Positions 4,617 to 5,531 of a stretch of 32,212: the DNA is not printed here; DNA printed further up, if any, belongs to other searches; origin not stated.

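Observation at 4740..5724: GC-rich island with a SAM-motif-less C5-MTase-like ORF and a ~300-nt structured leader, apparently inserted between a phage promoter and its gene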

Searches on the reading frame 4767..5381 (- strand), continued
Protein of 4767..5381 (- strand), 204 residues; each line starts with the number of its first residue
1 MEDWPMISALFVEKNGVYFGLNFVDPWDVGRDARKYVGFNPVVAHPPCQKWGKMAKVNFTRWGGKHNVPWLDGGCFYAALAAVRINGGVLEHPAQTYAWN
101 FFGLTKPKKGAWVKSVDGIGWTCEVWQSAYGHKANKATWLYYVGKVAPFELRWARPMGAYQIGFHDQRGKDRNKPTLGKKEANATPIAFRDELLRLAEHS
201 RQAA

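Call 35: search_protein_families(library=padloc, proteins=[window:4767-5366:-], max_evalue=10)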
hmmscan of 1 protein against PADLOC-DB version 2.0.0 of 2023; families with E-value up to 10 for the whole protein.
window:4767-5366:- (199 aa): 0 families

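Call 38: find_encoding_contigs(protein=P0002, flank=3000, max_places=4)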
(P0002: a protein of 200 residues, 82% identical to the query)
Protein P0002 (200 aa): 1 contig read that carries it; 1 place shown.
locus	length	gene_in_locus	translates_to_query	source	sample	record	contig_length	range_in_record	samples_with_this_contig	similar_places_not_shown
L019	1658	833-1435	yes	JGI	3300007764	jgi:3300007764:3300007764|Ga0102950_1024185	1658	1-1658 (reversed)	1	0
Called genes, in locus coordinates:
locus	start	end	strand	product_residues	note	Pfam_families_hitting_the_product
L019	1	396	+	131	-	?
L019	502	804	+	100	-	-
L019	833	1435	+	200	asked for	-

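Call 39: find_encoding_contigs(protein=P0004, flank=3000, max_places=4)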
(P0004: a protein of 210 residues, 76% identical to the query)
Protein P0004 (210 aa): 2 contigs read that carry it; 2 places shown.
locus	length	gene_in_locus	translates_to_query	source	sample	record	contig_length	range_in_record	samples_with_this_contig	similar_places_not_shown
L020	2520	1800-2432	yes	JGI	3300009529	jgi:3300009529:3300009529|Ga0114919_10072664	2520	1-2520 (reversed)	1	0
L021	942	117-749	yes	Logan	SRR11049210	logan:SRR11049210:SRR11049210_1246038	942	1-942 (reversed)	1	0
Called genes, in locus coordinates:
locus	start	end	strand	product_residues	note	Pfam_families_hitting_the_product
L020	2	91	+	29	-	?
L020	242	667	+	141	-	-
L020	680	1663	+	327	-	PF03837:RecT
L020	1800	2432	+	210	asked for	-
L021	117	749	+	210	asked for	-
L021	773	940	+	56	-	?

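Call 42: search_protein_families(library=pfam, alignment_id=A2, max_evalue=10)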
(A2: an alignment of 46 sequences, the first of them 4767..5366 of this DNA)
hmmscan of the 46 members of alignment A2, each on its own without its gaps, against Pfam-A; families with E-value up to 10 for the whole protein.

A. member 1, window:4767-5366:- (199 aa): 0 families

B. families by the number of members that match (of 46 scanned): 4 families
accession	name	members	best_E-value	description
PF00051.23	Kringle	2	0.057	Kringle domain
PF19124.5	DUF5808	1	0.26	Family of unknown function (DUF5808)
PF16048.10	Antimicrobial23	1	0.32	Frog antimicrobial peptide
PF21286.3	CFAI_FIMAC_N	1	2.3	Complement factor I, FIMAC N-terminal domain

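Call 43: find_related_loci(query=A2, collection=genome_contigs, flank=4000)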
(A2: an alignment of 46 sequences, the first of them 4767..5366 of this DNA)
Query A2 (199 aa) in genome_contigs; peptide patterns used: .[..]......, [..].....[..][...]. (x = any residue, [..] = any of these).
130 stretches matched a pattern; 118 encode a relative of the query (tblastn E <= 1e-3); the best 80 are kept; 80 distinct loci.
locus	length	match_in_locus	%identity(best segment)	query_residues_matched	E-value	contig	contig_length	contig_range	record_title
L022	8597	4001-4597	69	1-199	8e-92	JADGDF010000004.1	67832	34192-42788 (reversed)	MAG: Thiotrichaceae bacterium isolate BB3 NODE_364_length_67832_cov_3751.996752, whole genome shotgun sequence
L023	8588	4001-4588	68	2-198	6e-86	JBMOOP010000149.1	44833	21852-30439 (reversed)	MAG: Pseudomonadota bacterium isolate Betzabe_MAG105 MAG105_149, whole genome shotgun sequence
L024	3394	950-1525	69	2-195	1e-86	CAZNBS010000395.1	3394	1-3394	MAG TPA_asm: uncultured Burkholderiales bacterium isolate SRP239054_co1_57 genome assembly, contig: NODE_26868_length_33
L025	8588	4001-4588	65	1-198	1e-85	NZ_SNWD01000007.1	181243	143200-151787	Stakelama pacifica strain DSM 25059 Ga0310488_107, whole genome shotgun sequence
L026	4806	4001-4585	65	2-197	2e-84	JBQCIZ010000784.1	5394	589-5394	MAG: Nitrobacter sp. isolate bin896 k141_742094, whole genome shotgun sequence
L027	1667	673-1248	68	2-195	4e-88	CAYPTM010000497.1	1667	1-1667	MAG TPA_asm: uncultured Elusimicrobiales bacterium isolate binchicken_co273_59 genome assembly, contig: NODE_65530_lengt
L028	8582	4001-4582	66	1-195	9e-82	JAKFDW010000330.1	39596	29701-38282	MAG: Orrella sp. isolate LC057 contig-124_783, whole genome shotgun sequence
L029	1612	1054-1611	68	2-188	8e-86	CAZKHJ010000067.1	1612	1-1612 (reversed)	MAG TPA_asm: uncultured Sulfuricella sp. isolate binchicken_co326_84 genome assembly, contig: NODE_66306_length_1612_cov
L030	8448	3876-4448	67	1-192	4e-81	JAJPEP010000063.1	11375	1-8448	MAG: Thiobacillus sp. isolate Sulfur_bin.2 S42_k141_44984, whole genome shotgun sequence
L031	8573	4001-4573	66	1-192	9e-81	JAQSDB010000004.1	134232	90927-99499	MAG: bacterium isolate U-2019 MAG004 NODE_30_length_134232_cov_143.750531, whole genome shotgun sequence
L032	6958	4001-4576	65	2-195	7e-80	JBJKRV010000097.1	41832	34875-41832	MAG: Opitutaceae bacterium isolate Bin_67 S1Ck127_238146_flag_1_multi_18.7976_len_41832, whole genome shotgun sequence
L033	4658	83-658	63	2-195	6e-79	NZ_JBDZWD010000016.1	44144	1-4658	MAG: Nitrosomonas sp. isolate PE_soil1 NODE_181_length_44144, whole genome shotgun sequence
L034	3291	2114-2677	64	2-192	2e-79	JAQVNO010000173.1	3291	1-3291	MAG: Bacteroidales bacterium isolate STF1_159 NODE_135984_length_3291_cov_5.253477_Sandtown_F1, whole genome shotgun seq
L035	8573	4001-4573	64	1-192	3e-79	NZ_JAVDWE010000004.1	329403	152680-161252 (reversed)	Hydrogenophaga laconesensis strain BE240 Ga0454552_04, whole genome shotgun sequence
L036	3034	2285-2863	63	2-195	2e-79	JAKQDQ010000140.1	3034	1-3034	MAG: Verrucomicrobiota bacterium isolate USDE_maxbin.059_sub k141_1719520, whole genome shotgun sequence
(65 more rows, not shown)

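Call 53: search_solved_structures(query=A3, max_evalue=10, show_alignments=3)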
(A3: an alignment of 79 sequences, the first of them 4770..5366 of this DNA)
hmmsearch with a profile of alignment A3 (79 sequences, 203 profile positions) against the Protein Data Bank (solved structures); distinct sequences matched with E-value up to 10: 0.

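Call 55: get_annotated_region(hit=H14, flank=1500)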
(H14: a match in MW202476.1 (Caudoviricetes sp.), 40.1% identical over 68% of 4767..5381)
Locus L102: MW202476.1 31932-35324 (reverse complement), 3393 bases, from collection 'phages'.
description: Siphoviridae sp. isolate cta39025, complete genome.
organism: Caudoviricetes sp. (NCBI taxid 2832643)
taxonomy: Viruses; Duplodnaviria; Heunggongvirae; Uroviricota; Caudoviricetes
host: -; source: Manatee Spring; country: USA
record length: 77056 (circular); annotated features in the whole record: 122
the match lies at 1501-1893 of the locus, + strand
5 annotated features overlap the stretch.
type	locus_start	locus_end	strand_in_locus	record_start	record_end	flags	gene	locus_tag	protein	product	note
CDS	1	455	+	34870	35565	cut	-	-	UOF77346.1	pvl orF-50-like family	-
CDS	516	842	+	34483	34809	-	-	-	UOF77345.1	hypothetical protein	-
CDS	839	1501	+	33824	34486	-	-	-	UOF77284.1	DNA N-6-adenine-methyltransferase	-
CDS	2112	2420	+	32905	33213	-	-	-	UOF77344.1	hypothetical protein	-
CDS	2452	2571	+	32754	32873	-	-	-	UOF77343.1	hypothetical protein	-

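Call 56: get_annotated_region(hit=H15, flank=1000)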
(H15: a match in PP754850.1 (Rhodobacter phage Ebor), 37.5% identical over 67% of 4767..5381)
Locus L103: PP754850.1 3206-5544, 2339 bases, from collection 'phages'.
description: Rhodobacter phage Ebor, complete genome.
organism: Rhodobacter phage Ebor (NCBI taxid 3144506)
taxonomy: Viruses; Monodnaviria; Sangervirae; Phixviricota; Malgrandaviricetes; Petitvirales; Microviridae
host: Rhodobacter capsulatus SB 1003; source: -; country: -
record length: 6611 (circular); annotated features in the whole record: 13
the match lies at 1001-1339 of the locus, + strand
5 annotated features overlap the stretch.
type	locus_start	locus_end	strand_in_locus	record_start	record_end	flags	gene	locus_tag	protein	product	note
CDS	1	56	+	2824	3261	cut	-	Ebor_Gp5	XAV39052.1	hypothetical protein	-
CDS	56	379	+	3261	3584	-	-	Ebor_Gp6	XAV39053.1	hypothetical protein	-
CDS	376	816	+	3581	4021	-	-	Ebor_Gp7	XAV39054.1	peptidoglycan hydrolytic enzyme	peptidoglycan hydrolytic enzyme; experimentaly verified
CDS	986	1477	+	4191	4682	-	-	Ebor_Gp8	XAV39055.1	putative DNA methylase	-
CDS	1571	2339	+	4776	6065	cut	-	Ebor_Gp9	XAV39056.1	replication initiation protein VP4/A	-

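Call 57: get_annotated_region(hit=H13, flank=1000)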
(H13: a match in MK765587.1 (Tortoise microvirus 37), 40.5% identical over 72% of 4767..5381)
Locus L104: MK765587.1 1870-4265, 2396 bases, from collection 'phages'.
description: Tortoise microvirus 37 isolate 37_SP_74, complete genome.
organism: Tortoise microvirus 37 (NCBI taxid 2583140)
taxonomy: Viruses; Monodnaviria; Sangervirae; Phixviricota; Malgrandaviricetes; Petitvirales; Microviridae
host: Gopherus morafkai; source: feces; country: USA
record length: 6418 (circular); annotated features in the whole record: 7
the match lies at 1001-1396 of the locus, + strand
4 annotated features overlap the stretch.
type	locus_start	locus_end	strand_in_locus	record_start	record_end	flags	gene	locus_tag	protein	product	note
CDS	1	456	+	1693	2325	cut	-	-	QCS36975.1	hypothetical protein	-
CDS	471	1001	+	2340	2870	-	-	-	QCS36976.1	hypothetical protein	-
CDS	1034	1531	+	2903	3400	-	-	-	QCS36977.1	hypothetical protein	-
CDS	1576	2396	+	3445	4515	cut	-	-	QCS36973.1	replication initiation protein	similar to PHA00330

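Call 60: search_protein_families(library=pfam, proteins=[L103:986-1474:+, L104:1034-1528:+, L002:4001-4597:+, L001:4001-4582:+], max_evalue=10)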
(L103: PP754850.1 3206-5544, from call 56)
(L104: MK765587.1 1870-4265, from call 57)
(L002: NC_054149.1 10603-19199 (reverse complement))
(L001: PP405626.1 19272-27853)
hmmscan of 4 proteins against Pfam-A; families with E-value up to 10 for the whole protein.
L103:986-1474:+ (163 aa): 0 families

L104:1034-1528:+ (165 aa): 0 families

L002:4001-4597:+ (199 aa): 0 families

L001:4001-4582:+ (194 aa): 0 families

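Call 72: search_protein_families(library=pfam, alignment_id=A4, max_evalue=0.001)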
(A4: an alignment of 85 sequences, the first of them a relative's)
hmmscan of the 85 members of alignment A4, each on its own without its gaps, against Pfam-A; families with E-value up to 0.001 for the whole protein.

A. member 1, L001:3720-3995:+ (92 aa): 0 families

B. families by the number of members that match (of 85 scanned): 35 families (the first 25 are shown)
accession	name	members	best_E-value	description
PF04851.21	ResIII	5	2.1e-24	Type III restriction enzyme, res subunit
PF00271.37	Helicase_C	5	6.9e-13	Helicase conserved C-terminal domain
PF01555.25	N6_N4_Mtase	3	7.3e-47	DNA methylase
PF12728.13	HTH_17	3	2.2e-12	Helix-turn-helix domain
PF00270.35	DEAD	3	2e-11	DEAD/DEAH box helicase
PF03796.21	DnaB_C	2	3.5e-88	DnaB-like helicase C terminal domain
PF00239.26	Resolvase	2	6.1e-42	Resolvase, N terminal domain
PF00772.26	DnaB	2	3.6e-26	DnaB-like helicase N terminal domain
PF17762.8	HTH_ParB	2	9.1e-17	ParB HTH domain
PF13481.12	AAA_25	2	4.8e-12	AAA domain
PF05175.20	MTS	2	2.8e-06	Methyltransferase small domain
PF00589.27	Phage_integrase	1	7.6e-40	Phage integrase family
PF03837.19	RecT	1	7.5e-33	RecT family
PF13495.12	Phage_int_SAM_4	1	3.2e-31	Phage integrase, N-terminal SAM-like domain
PF02945.21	Endonuclease_7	1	5.1e-27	Recombination endonuclease VII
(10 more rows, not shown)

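Call 81: search_protein_representatives(alignment_id=A2)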
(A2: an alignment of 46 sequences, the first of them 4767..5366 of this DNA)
Query: 46 sequences, 198 profile positions. Proteins with E-value up to 0.001 (for the whole library): 2163; up to 1e-10: 1478; up to 1e-30: 328. The best 150 are listed.
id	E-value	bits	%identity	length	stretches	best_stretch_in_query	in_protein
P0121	1.3e-94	331.8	-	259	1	2-195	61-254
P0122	2.8e-94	330.7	-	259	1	2-196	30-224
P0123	3.0e-93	327.4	-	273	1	2-195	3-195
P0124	1.9e-92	324.8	-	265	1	2-195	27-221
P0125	3.4e-90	317.5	-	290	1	2-194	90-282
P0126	1.5e-83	295.8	-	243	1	2-194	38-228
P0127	2.0e-82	292.1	-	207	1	2-195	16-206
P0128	2.0e-71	256.2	-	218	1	1-195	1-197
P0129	5.6e-70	251.5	-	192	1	1-195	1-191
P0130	1.4e-68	246.9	-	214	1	2-196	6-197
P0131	6.4e-67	241.5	-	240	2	65-195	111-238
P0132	4.2e-64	232.3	-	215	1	2-195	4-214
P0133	2.0e-63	230.1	-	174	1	2-139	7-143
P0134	8.6e-62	224.7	-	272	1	2-195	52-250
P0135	1.5e-61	223.9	-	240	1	30-184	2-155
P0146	6.3e-57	208.9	-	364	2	2-112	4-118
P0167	4.9e-52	192.9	-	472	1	2-196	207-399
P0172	2.1e-51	190.9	-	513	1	1-195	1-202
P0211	4.8e-47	176.6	-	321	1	1-150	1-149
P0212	6.2e-47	176.3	-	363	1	2-196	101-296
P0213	7.8e-47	175.9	-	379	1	2-192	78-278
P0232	1.9e-45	171.4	-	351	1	1-193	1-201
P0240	1.1e-44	168.9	-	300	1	1-196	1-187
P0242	2.1e-44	168.0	-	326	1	2-195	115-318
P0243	2.3e-44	167.9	-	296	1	1-193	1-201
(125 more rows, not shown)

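Call 82: search_protein_families(library=pfam, proteins=[P0167, P0172, P0212, P0213, P0232, P0242, P0146, P0211, P0240, P0243], max_evalue=0.01)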
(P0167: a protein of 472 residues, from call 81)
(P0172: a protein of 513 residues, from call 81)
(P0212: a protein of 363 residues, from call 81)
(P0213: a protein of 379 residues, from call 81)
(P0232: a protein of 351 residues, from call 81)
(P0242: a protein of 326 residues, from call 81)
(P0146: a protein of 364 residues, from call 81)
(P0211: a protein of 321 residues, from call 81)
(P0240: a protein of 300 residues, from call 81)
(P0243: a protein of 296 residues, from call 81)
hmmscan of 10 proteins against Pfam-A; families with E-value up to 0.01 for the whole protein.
P0167 (472 aa): 0 families

P0172 (513 aa): 1 family
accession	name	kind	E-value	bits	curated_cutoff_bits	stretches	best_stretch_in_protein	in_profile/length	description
PF00293.34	NUDIX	-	5.8e-13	49.5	21.1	1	385-506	5-133/134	NUDIX domain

P0212 (363 aa): 0 families

P0213 (379 aa): 0 families

P0232 (351 aa): 0 families

P0242 (326 aa): 0 families

P0146 (364 aa): 2 families
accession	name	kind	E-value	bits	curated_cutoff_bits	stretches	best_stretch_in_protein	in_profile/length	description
PF00847.26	AP2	-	5.7e-08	33.4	33.3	1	225-274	1-53/54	AP2 domain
PF13392.12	HNH_3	-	1.4e-07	31.5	24.8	1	185-213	17-45/46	HNH endonuclease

P0211 (321 aa): 0 families

P0240 (300 aa): 0 families

P0243 (296 aa): 0 families

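Call 84: search_solved_structures(query=A5, max_evalue=10, show_alignments=3)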
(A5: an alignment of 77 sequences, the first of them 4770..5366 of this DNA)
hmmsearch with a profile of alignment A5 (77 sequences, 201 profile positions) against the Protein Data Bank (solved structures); distinct sequences matched with E-value up to 10: 0.
